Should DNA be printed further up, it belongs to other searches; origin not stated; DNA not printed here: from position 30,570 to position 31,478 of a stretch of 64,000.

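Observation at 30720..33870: Candidate undescribed envelope module: secreted Cys/Trp-rich protein, three variable tandem paralogs, two superinfection-immunity-family proteins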

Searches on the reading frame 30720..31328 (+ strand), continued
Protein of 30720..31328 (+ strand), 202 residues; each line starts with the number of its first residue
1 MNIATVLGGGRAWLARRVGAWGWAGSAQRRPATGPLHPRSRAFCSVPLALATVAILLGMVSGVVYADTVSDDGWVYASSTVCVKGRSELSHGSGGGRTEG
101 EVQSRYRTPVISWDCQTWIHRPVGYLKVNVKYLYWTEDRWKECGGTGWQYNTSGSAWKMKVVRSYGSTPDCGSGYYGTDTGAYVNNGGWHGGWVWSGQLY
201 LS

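Call 71: fold_search(model_id=the predicted structure, library=viral)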
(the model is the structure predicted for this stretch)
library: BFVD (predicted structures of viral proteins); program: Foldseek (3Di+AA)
matches with E <= 10: 720; with E <= 0.001: 0
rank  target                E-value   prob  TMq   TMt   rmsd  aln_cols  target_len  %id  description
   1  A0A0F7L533            1.1e-03  0.94  0.19  0.18  21.6       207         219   12  Fibronectin type-III domain-containing protein [uncultured marine virus]
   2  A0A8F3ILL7            1.9e-03  0.99  0.30  0.37  23.0       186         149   12  (no name in the UniProt tables at hand)
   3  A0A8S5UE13            4.0e-03  0.99  0.33  0.33   8.8       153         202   10  Uncharacterized protein [Siphoviridae sp. ctGQT3]
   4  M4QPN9                4.9e-03  0.94  0.26  0.08  25.1       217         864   12  Uncharacterized protein [Tetraselmis viridis virus S1]
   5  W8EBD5                5.7e-03  1.00  0.40  0.54   4.2       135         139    9  (no name in the UniProt tables at hand)
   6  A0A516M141            6.0e-03  0.72  0.18  0.13  18.2       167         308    9  (no name in the UniProt tables at hand)
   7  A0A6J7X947            6.4e-03  0.84  0.22  0.27  18.4       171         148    8  Uncharacterized protein [uncultured Caudovirales phage]
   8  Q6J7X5                6.7e-03  0.90  0.22  0.22  22.9       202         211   10  Pas56 [Actinoplanes phage phiAsp2]
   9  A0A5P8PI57            6.7e-03  0.85  0.24  0.11  25.8       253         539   10  (no name in the UniProt tables at hand)
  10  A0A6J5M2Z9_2          8.3e-03  0.57  0.21  0.07  23.4       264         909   11  Fibronectin type III [uncultured Caudovirales phage]
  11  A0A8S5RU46            1.3e-02  0.72  0.25  0.26   9.3       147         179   10  (no name in the UniProt tables at hand)
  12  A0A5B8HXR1            1.8e-02  0.89  0.26  0.23  14.9       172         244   10  Uncharacterized protein [Mimiviridae sp. ChoanoV1]
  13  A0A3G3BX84            1.9e-02  0.93  0.31  0.46   6.9       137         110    5  (no name in the UniProt tables at hand)
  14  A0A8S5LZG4            1.9e-02  0.93  0.28  0.28  22.7       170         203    6  Uncharacterized protein [Siphoviridae sp. ctCsv15]
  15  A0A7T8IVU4            2.0e-02  0.98  0.34  0.43   7.8       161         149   11  (no name in the UniProt tables at hand)
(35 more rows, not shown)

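Call 77: search_protein_families(library=pfam, proteins=[P0060, P0036, P0078, P0087, P0160, P0115, L007:7261-7755:+, L009:2909-3214:+, P0139], max_evalue=1)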
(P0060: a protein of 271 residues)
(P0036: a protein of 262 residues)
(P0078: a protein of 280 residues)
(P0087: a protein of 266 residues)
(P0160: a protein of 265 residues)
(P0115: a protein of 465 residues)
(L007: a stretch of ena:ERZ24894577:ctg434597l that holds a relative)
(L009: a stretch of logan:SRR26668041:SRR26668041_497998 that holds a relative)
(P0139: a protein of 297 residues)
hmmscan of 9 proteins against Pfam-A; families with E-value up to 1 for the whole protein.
P0060 (271 aa): 0 families

P0036 (262 aa): 0 families

P0078 (280 aa): 0 families

P0087 (266 aa): 0 families

P0160 (265 aa): 1 family
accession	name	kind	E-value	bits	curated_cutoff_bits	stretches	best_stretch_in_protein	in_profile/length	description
PF10604.15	Polyketide_cyc2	-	0.076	13.7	27.4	1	142-178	80-112/142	Polyketide cyclase / dehydrase and lipid transport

P0115 (465 aa): 0 families

L007:7261-7755:+ (164 aa): 1 family
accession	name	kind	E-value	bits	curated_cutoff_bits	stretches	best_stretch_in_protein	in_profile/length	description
PF19865.4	DUF6338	-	0.036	14.1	26.5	1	10-64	85-140/205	Family of unknown function (DUF6338)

L009:2909-3214:+ (101 aa): 2 families
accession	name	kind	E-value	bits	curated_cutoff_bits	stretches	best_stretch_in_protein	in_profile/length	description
PF04335.19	VirB8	-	0.19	12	23.2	1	7-47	17-57/213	VirB8 protein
PF19258.4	KxYKxGKxW_sig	-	0.4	11.1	23.6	1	8-32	13-37/41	KxYKxGKxW signal peptide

P0139 (297 aa): 1 family
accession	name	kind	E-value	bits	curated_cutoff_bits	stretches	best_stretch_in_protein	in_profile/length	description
PF19217.5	CoV_NSP4_N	-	0.11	12.1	25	1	52-109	92-152/353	Coronavirus replicase NSP4, N-terminal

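Call 88: search_dna_similar(query=P0016, collection=phages, mode=protein, max_evalue=0.01, max_rows=15)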
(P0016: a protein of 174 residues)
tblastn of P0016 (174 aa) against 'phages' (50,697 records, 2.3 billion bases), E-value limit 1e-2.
No match.

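Call 90: search_dna_similar(query=P0016, collection=plasmids, mode=protein, max_evalue=0.01, max_rows=20)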
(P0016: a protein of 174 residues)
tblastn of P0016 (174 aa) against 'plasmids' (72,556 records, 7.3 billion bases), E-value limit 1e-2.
Records with a match: 4; places in all: 4; records where one place covers at least 80% of the query: 4.
Best place of each record, by identity: <60% 4.
By first word of the organism name: Streptomyces 4.
By predicted mobility (MOB-suite, as given by PLSDB): mobilizable 3; non-mobilizable 1.
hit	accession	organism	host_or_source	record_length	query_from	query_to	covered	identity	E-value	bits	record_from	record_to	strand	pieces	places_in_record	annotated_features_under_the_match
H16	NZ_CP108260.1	Streptomyces sp. NBC_00055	-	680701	30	174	83%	35.4%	5e-14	76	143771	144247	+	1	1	hypothetical protein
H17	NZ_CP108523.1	Streptomyces sp. NBC_01230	-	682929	30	174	83%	35.4%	5e-14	76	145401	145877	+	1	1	hypothetical protein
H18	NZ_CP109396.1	Streptomyces sp. NBC_01527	-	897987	30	174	83%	35.4%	5e-14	76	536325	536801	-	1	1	hypothetical protein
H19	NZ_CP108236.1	Streptomyces sp. NBC_00080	-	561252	30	172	82%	33.5%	1e-11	69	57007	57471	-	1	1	hypothetical protein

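Call 91: get_annotated_region(hit=H16, flank=4000)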
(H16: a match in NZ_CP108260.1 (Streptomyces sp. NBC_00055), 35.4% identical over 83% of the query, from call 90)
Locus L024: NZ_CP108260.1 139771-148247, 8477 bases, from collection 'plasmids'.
description: Streptomyces sp. NBC_00055 plasmid unnamed1, complete sequence
organism: Streptomyces sp. NBC_00055 (NCBI taxid 2975632)
taxonomy: Bacteria; Actinomycetota; Actinomycetes; Kitasatosporales; Streptomycetaceae; Streptomyces; Streptomyces sp. NBC 00055
host: -; source: -; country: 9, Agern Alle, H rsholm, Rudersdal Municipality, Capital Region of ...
typing (MOB-suite, as given by PLSDB): mobilizable; relaxase MOBP,MOBP
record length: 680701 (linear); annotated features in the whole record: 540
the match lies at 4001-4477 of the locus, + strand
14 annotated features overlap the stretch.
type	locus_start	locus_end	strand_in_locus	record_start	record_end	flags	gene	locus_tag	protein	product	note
CDS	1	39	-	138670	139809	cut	-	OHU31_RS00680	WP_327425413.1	Fic family protein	-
CDS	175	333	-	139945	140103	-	-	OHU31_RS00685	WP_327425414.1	hypothetical protein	-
CDS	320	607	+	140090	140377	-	-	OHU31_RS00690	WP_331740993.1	hypothetical protein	-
CDS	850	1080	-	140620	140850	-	-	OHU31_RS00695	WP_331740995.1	hypothetical protein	-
CDS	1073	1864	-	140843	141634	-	-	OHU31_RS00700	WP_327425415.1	hypothetical protein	-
CDS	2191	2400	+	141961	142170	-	-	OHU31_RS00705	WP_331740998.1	hypothetical protein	-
CDS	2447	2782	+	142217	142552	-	-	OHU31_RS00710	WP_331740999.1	hypothetical protein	-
CDS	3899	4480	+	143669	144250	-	-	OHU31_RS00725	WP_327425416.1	hypothetical protein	-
CDS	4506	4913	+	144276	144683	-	-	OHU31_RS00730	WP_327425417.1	hypothetical protein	-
CDS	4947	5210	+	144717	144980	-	-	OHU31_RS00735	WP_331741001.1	hypothetical protein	-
CDS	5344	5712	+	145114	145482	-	-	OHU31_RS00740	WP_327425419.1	hypothetical protein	-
CDS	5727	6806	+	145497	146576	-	-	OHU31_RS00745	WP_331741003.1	hypothetical protein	-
CDS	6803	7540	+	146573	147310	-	-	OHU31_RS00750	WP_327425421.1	hypothetical protein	-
CDS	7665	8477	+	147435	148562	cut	-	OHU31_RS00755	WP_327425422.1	ATP-binding protein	-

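Call 92: get_annotated_region(hit=H19, flank=4000)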
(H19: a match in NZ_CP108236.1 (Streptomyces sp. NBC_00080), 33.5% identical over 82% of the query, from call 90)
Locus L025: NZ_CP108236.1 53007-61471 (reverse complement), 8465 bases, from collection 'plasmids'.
description: Streptomyces sp. NBC_00080 plasmid unnamed1, complete sequence
organism: Streptomyces sp. NBC_00080 (NCBI taxid 2975645)
taxonomy: Bacteria; Actinomycetota; Actinomycetes; Kitasatosporales; Streptomycetaceae; Streptomyces; Streptomyces sp. NBC 00080
host: -; source: -; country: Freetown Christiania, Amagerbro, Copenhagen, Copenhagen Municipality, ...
typing (MOB-suite, as given by PLSDB): non-mobilizable; replicon rep_cluster_43
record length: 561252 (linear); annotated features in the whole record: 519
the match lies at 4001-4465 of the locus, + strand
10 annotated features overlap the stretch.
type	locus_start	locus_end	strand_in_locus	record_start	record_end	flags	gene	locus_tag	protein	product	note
CDS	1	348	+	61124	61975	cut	-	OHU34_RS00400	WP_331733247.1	aldo/keto reductase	-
CDS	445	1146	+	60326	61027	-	-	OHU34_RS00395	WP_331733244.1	flavodoxin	-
CDS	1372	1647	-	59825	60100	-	-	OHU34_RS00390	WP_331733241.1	hypothetical protein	-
CDS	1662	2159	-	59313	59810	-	-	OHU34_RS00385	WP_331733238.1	hypothetical protein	-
CDS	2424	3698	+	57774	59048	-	-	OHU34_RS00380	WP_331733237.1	hypothetical protein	-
CDS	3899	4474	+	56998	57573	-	-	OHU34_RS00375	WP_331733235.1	hypothetical protein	-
CDS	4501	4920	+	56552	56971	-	-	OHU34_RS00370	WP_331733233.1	hypothetical protein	-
CDS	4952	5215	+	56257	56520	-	-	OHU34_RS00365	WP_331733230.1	hypothetical protein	-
CDS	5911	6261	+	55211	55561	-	-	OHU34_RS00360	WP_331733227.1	NADH-quinone oxidoreductase subunit A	-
CDS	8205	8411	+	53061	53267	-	-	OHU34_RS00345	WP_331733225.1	DUF6417 family protein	-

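Call 95: search_protein_families(library=pfam, proteins=[L024:4947-5210:+, L025:4952-5215:+, L009:3325-3528:+, L010:1183-1335:+], max_evalue=5)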
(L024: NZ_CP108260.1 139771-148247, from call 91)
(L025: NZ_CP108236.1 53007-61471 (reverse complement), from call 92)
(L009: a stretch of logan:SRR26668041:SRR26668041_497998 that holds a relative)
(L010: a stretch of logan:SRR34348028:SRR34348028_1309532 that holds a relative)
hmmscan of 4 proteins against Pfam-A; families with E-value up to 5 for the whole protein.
L024:4947-5210:+ (87 aa): 3 families
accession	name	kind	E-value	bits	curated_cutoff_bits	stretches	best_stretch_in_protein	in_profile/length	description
PF22929.2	INTS1_INTS2-bd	-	0.1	12.3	27.2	1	22-70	174-222/335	Integrator complex subunit 1, INTS2-binding domain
PF19942.4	DUF6404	-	0.14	13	27.6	1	38-85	53-99/115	Family of unknown function (DUF6404)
PF04290.18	DctQ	-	0.66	10.3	28.3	1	2-44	62-102/132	Tripartite ATP-independent periplasmic transporters, DctQ component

L025:4952-5215:+ (87 aa): 5 families
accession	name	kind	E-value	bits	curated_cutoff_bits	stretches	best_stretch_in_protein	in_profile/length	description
PF09621.15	LcrR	-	0.094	12.6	21.2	1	30-80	26-76/138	Type III secretion system regulator (LcrR)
PF02322.20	Cyt_bd_oxida_II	-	0.31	10.8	35.6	1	8-85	194-256/302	Cytochrome bd terminal oxidase subunit II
PF19942.4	DUF6404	-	0.32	11.9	27.6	1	38-85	53-99/115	Family of unknown function (DUF6404)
PF09925.14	DUF2157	-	1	9.5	32.4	1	40-81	69-112/146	Predicted membrane protein (DUF2157)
PF17197.9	DUF5134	-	2.5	8.5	29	1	11-85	10-78/152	Domain of unknown function (DUF5134)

L009:3325-3528:+ (67 aa): 1 family
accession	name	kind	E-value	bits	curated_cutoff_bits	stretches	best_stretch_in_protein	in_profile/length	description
PF02185.22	HR1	-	0.0009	19.6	33.1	1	38-65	33-60/67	Hr1 repeat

L010:1183-1335:+ (50 aa): 1 family
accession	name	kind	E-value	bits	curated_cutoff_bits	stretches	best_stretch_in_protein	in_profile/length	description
PF12191.14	stn_TNFRSF12A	-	0.15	12.9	24.9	1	18-46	75-103/129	Tumour necrosis factor receptor stn_TNFRSF12A_TNFR domain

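Call 100: search_protein_families(library=ncbifam, proteins=[P0016, P0017, P0166, L024:3899-4480:+, L024:4506-4913:+, L024:4947-5210:+, P0060, P0036], max_evalue=1)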
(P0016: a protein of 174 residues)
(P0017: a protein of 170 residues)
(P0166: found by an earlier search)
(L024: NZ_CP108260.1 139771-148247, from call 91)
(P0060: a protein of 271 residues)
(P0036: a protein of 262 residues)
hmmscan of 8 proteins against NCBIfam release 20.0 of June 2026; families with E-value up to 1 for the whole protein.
P0016 (174 aa): 0 families

P0017 (170 aa): 0 families

P0166 (253 aa): 0 families

L024:3899-4480:+ (193 aa): 0 families

L024:4506-4913:+ (135 aa): 1 family
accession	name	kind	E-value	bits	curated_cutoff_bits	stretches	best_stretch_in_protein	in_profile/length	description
TIGR03428.1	ureacarb_perm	hypoth_equivalog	0.2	10.4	740.45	1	2-37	248-283/475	permease, urea carboxylase system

L024:4947-5210:+ (87 aa): 1 family
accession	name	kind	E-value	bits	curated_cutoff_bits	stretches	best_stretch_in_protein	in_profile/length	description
TIGR04154.1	archaeo_STT3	subfamily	0.19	10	450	1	5-84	242-321/831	oligosaccharyl transferase, archaeosortase A system-associated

P0060 (271 aa): 0 families

P0036 (262 aa): 0 families

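Call 102: list_cluster_members(proteins=[P0019, P0021, P0023, P0025, P0028, P0033, P0040, P0058, P0075, P0095])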
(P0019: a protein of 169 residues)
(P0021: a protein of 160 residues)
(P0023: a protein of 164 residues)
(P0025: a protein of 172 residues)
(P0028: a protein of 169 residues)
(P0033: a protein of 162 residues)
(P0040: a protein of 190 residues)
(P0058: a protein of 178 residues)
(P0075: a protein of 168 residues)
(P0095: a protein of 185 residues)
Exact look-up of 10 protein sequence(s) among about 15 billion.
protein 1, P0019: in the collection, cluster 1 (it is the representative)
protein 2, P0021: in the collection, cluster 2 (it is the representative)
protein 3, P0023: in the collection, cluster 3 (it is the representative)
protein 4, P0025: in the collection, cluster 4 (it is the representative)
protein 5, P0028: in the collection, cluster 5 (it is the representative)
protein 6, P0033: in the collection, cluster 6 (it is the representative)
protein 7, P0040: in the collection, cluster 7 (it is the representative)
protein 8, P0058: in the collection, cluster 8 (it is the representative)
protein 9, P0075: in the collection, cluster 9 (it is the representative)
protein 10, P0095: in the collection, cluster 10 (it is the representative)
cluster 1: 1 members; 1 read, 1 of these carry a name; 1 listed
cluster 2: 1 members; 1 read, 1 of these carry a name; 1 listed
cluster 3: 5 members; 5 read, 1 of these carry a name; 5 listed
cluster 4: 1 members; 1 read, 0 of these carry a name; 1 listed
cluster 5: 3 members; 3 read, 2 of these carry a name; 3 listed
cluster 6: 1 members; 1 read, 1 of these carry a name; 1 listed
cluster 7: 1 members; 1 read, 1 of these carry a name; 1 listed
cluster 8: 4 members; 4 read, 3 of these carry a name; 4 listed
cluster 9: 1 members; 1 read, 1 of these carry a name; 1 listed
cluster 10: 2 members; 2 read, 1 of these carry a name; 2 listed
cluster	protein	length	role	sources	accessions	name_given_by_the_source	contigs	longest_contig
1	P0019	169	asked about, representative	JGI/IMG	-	hypothetical protein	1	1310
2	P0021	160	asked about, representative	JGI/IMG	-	hypothetical protein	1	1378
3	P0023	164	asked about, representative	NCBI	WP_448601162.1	hypothetical protein [Thermoflexus hugenholtzii]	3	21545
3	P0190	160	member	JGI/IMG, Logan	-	-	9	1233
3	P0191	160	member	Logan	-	-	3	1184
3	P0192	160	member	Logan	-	-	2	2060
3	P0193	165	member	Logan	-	-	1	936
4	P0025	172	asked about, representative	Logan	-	-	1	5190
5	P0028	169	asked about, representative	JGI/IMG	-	hypothetical protein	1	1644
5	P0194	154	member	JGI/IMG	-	hypothetical protein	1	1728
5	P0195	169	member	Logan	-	-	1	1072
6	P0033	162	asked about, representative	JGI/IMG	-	hypothetical protein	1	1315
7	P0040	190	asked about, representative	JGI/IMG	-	hypothetical protein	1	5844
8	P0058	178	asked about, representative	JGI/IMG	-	hypothetical protein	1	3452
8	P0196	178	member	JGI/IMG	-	hypothetical protein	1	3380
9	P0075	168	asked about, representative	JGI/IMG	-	hypothetical protein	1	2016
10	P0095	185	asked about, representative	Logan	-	-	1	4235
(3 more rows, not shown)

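Call 103: find_encoding_contigs(protein=P0023, flank=4000, max_places=1)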
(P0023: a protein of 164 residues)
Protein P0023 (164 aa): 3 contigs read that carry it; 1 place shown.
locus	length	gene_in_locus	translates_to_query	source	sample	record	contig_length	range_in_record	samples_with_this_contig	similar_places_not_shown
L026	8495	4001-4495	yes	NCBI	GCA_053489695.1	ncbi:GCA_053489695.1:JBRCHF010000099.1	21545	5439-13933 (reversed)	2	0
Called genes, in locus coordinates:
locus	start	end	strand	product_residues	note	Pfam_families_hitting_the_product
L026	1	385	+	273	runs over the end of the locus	PF00218:IGPS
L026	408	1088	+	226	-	PF00697:PRAI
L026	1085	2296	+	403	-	PF00291:PALP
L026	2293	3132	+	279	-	PF00290:Trp_syntA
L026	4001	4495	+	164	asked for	-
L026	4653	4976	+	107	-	PF01609:DDE_Tnp_1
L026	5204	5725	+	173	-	-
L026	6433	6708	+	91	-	-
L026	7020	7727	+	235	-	-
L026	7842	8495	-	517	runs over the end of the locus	PF00117:GATase, PF07722:Peptidase_C26, PF02540:NAD_synthase (faint), PF00958:GMP_synt_C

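Call 104: find_encoding_contigs(protein=P0040, flank=4000, max_places=1)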
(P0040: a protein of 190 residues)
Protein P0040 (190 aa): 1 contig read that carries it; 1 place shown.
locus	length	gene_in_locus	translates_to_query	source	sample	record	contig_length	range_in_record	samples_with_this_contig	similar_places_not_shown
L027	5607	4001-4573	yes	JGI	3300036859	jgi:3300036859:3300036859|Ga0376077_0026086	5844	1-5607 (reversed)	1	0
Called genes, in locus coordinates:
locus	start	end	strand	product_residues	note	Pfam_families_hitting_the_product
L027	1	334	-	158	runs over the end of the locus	-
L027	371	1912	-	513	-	PF00501:AMP-binding, PF13193:AMP-binding_C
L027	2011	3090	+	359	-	PF08240:ADH_N, PF00107:ADH_zinc_N, PF13602:ADH_zinc_N_2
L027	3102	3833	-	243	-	-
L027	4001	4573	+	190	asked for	-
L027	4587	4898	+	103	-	-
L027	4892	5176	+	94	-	-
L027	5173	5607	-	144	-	?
